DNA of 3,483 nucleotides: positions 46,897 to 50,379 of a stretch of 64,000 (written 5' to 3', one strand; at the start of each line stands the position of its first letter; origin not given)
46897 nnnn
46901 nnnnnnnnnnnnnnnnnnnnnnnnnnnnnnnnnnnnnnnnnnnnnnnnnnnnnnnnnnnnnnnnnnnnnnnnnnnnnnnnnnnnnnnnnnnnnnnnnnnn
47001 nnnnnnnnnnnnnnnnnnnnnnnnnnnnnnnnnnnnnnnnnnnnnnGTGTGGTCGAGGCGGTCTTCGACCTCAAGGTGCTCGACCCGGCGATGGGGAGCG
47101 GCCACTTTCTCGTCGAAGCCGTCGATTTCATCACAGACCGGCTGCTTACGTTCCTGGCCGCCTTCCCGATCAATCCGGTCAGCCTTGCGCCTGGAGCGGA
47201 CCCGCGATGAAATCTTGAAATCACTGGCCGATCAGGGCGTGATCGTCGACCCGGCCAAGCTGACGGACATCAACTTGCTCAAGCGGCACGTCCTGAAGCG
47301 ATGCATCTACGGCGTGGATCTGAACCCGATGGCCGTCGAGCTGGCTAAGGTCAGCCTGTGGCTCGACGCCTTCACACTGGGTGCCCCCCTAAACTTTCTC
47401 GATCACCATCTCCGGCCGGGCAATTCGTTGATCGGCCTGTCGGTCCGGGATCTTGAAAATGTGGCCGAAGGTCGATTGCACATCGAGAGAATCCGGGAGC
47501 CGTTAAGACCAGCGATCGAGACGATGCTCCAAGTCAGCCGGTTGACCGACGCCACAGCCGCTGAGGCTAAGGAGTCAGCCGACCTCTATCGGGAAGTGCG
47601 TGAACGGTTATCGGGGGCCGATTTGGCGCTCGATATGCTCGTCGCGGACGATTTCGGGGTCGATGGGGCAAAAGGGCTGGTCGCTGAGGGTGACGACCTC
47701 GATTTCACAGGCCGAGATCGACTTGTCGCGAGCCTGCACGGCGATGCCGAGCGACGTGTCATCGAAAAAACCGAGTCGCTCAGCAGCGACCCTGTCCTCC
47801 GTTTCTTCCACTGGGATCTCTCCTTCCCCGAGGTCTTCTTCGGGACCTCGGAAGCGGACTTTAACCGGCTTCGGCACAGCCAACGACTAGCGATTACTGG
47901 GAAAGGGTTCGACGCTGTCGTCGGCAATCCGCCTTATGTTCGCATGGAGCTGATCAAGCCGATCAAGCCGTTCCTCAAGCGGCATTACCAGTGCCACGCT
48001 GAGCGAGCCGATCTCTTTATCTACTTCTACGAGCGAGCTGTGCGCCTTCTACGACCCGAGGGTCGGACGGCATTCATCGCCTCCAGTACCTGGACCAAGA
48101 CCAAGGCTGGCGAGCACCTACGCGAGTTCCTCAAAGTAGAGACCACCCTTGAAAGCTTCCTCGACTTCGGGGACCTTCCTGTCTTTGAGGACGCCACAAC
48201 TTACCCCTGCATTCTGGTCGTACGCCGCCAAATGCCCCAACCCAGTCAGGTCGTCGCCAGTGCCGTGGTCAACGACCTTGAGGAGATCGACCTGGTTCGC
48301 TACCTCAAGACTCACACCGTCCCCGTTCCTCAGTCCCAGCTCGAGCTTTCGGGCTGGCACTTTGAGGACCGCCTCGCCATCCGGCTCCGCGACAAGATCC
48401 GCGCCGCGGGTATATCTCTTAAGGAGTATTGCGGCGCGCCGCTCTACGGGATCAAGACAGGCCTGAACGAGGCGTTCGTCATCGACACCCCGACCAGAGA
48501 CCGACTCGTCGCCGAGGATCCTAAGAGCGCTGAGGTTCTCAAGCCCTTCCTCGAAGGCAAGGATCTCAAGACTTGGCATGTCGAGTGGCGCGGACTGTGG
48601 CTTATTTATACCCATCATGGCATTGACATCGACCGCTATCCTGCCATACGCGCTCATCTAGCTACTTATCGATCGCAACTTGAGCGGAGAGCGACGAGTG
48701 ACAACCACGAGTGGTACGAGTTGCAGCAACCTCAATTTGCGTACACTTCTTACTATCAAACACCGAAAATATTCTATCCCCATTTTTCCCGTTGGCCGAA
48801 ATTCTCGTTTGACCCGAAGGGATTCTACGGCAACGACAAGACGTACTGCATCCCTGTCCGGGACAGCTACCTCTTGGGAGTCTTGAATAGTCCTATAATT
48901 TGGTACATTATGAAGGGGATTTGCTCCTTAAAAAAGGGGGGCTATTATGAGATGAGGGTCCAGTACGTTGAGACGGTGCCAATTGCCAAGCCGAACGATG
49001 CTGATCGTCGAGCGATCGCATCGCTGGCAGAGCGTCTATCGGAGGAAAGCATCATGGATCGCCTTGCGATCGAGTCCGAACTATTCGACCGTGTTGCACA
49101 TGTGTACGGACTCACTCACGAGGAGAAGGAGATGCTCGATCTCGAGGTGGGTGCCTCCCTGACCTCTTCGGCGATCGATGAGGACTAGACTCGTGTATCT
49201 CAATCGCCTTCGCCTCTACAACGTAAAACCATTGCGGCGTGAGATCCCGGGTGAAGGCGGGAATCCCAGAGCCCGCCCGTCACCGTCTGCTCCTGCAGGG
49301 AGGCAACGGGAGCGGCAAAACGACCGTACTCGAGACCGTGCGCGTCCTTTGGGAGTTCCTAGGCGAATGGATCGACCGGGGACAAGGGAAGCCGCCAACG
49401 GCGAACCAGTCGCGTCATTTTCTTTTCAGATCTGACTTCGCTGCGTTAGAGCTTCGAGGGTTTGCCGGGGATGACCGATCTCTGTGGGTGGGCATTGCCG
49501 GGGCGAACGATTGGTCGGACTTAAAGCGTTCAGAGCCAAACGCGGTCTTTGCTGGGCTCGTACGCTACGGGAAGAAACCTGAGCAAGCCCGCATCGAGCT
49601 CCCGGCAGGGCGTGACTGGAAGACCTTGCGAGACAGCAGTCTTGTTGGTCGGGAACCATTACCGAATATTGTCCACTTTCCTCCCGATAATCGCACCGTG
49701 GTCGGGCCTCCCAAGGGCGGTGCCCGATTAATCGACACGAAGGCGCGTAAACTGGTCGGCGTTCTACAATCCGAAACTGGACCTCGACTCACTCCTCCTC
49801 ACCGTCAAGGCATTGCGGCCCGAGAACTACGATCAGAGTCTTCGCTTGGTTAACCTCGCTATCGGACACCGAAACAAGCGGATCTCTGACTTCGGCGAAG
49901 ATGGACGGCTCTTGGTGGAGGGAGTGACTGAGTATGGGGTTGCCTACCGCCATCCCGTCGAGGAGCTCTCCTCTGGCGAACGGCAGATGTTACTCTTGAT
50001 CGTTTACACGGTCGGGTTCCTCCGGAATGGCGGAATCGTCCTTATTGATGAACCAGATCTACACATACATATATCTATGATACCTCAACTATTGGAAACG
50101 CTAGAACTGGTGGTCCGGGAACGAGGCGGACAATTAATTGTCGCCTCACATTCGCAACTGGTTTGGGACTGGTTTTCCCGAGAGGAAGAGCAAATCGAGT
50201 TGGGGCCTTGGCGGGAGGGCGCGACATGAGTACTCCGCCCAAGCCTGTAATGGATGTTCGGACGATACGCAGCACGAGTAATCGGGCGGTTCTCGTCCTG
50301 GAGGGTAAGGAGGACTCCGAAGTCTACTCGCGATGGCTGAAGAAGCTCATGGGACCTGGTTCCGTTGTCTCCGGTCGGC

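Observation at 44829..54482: Four-gene RM-like operon: nuclease-like/m6A-MTase giant + ABC ATPase + DUF4435/TOPRIM + PLD-SNF2 helicase, not fitting a defined system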

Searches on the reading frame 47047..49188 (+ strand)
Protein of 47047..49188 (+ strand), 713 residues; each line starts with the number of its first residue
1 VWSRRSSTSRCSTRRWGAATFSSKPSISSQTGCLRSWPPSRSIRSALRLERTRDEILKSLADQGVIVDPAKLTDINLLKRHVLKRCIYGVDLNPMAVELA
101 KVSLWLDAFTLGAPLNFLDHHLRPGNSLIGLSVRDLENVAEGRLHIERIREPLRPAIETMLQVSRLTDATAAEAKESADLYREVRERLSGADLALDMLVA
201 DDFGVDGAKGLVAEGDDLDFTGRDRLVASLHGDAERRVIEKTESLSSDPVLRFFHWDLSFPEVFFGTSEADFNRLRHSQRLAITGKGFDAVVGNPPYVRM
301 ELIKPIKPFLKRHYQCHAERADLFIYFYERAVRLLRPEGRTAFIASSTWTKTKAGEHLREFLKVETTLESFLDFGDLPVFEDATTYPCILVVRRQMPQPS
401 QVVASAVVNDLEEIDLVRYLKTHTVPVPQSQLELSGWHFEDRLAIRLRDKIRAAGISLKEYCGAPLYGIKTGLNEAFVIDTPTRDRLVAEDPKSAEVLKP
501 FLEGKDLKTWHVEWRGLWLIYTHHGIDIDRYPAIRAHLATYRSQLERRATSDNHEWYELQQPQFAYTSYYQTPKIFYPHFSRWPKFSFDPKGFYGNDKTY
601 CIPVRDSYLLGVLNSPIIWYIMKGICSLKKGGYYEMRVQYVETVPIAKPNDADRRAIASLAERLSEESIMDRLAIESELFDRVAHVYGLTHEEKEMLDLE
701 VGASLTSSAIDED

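Call 5: search_protein_families(library=pfam, proteins=[window:47047-49188:+], max_evalue=0.01)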
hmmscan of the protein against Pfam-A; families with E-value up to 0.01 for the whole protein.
window:47047-49188:+ (713 aa): 3 families
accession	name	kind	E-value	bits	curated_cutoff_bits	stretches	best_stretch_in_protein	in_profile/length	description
PF07669.17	Eco57I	-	8.3e-35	120.8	25.3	1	86-380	2-171/171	Eco57I restriction-modification methylase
PF12950.13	TaqI_C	-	4.5e-13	49.9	26.5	1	499-646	1-118/118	TaqI-like C-terminal specificity domain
PF02384.22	N6_Mtase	-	0.0036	17.1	20.4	0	284-398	122-236/311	N-6 DNA Methylase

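Call 6: search_protein_families(library=padloc, proteins=[window:47047-49188:+], max_evalue=0.001)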
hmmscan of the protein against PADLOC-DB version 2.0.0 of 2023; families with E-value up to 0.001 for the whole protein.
window:47047-49188:+ (713 aa): 52 families (the best 25 are shown)
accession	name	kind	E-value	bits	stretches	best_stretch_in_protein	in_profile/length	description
PDLC03612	REase_MTase_IIG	-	3.9e-66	222.1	1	286-666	805-1208/1247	Type IIG restriction enzyme-methyltransferase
PDLC03596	REase_MTase_IIG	-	1.9e-64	216.3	2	286-650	710-1088/1148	Type IIG restriction enzyme-methyltransferase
PDLC02643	DrmMI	-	3.3e-58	195.5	1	79-667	667-1224/1347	DrmMI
PDLC03609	REase_MTase_IIG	-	2.7e-46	155.9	2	285-649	555-931/1066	Type IIG restriction enzyme-methyltransferase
PDLC03601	REase_MTase_IIG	-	3.9e-43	145.5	1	285-666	671-1072/1110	Type IIG restriction enzyme-methyltransferase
PDLC03313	MTase_II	-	3.9e-42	142.5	1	283-698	140-560/563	Type II methyltransferase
PDLC03604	REase_MTase_IIG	-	3.5e-35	119.3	3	283-463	530-712/1011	Type IIG restriction enzyme-methyltransferase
PDLC03629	REase_MTase_IIG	-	4.1e-34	115.6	3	286-399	569-693/1182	Type IIG restriction enzyme-methyltransferase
PDLC02644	DrmMI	-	8.7e-33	111.3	1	79-352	177-452/988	DrmMI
PDLC02638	DrmMI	-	5.2e-32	108.9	1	71-344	658-933/935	DrmMI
PDLC03335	MTase_II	-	6.4e-28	95.8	1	286-652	194-577/607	Type II methyltransferase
PDLC03250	MTase_II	-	9.6e-28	95.3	1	285-609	338-661/775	Type II methyltransferase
PDLC02646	DrmMI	-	7.7e-27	91.8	1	78-352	45-353/792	DrmMI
PDLC03618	REase_MTase_IIG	-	1.4e-24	83.5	1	78-353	660-936/1429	Type IIG restriction enzyme-methyltransferase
PDLC03226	MTase_II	-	1.9e-24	84.2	2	467-666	336-550/579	Type II methyltransferase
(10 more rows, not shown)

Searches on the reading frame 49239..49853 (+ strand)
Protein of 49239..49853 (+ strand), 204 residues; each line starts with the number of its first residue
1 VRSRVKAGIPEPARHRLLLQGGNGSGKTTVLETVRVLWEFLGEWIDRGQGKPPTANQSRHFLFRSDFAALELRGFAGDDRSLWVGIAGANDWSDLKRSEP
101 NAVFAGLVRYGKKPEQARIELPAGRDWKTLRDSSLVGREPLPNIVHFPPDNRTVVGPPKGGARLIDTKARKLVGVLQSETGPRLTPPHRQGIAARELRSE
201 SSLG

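Call 5: search_protein_families(library=pfam, proteins=[window:49239-49853:+], max_evalue=0.01)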
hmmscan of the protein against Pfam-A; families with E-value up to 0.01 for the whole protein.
window:49239-49853:+ (204 aa): 2 families
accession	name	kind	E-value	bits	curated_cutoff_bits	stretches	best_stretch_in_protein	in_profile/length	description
PF13304.12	AAA_21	-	0.0074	16.8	27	1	21-43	6-34/304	AAA domain, putative AbiEii toxin, Type IV TA system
PF13604.12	AAA_30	-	0.0076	16.4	27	0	17-42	21-46/191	AAA domain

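Call 6: search_protein_families(library=padloc, proteins=[window:49239-49853:+], max_evalue=0.001)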
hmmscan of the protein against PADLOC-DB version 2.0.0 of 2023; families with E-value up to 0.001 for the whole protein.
window:49239-49853:+ (204 aa): 1 family
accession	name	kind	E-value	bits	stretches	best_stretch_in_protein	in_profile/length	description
PDLC02980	AriA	-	0.00064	17.8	1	21-60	6-39/304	-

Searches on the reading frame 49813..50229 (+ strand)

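Call 5: search_protein_families(library=pfam, proteins=[window:49813-50229:+], max_evalue=0.01)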
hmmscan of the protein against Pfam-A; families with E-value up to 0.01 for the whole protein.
window:49813-50229:+ (138 aa): 2 families
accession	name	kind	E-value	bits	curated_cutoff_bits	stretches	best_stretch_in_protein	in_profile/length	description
PF13304.12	AAA_21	-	1e-14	55.8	27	1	8-117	191-302/304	AAA domain, putative AbiEii toxin, Type IV TA system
PF13175.12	AAA_15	-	1.3e-08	35.4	32.1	1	47-115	296-371/374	AAA ATPase domain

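Call 6: search_protein_families(library=padloc, proteins=[window:49813-50229:+], max_evalue=0.001)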
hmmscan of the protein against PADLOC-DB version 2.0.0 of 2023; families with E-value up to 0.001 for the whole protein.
window:49813-50229:+ (138 aa): 67 families (the best 25 are shown)
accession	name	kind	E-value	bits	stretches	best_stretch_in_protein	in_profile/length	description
PDLC02980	AriA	-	3.4e-17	61.3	1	39-119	225-304/304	-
PDLC04164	AriA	-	3.5e-11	41.1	1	13-115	138-233/253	-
PDLC04242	PDC-M01A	-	1.1e-10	38.4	1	49-125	401-477/566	-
PDLC04235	PDC-M01A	-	1.3e-10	38.8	1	43-117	341-415/510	-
PDLC02335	AbiLi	-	3.6e-10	37.4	1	49-124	175-246/326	AbiLi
PDLC02979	AriA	-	6.5e-10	37.3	1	44-115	292-370/373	-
PDLC04236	PDC-M01A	-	8.6e-10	36.2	1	44-117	221-294/388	-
PDLC00282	PtuA1|PtuA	-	8.9e-10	36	1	46-117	354-425/520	AAA ATPase domain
PDLC04244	PDC-M01A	-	1.1e-09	35.6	1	48-117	322-391/482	-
PDLC04238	PDC-M01A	-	1.8e-09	34.9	1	49-116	405-472/564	-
PDLC02981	AriAB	-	8.3e-09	32.6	1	31-116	291-375/694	-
PDLC00075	GajA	-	1.4e-08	31.8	1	47-123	244-315/536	AAA ATPase domain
PDLC03878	NsnB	-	1.5e-08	32.8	1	50-116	215-279/345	-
PDLC00285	PtuA1|PtuA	-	4e-08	30.9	1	50-117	261-329/432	AAA ATPase domain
PDLC00273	PtuA1|PtuA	-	6.1e-08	30.1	1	48-117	199-268/375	AAA ATPase domain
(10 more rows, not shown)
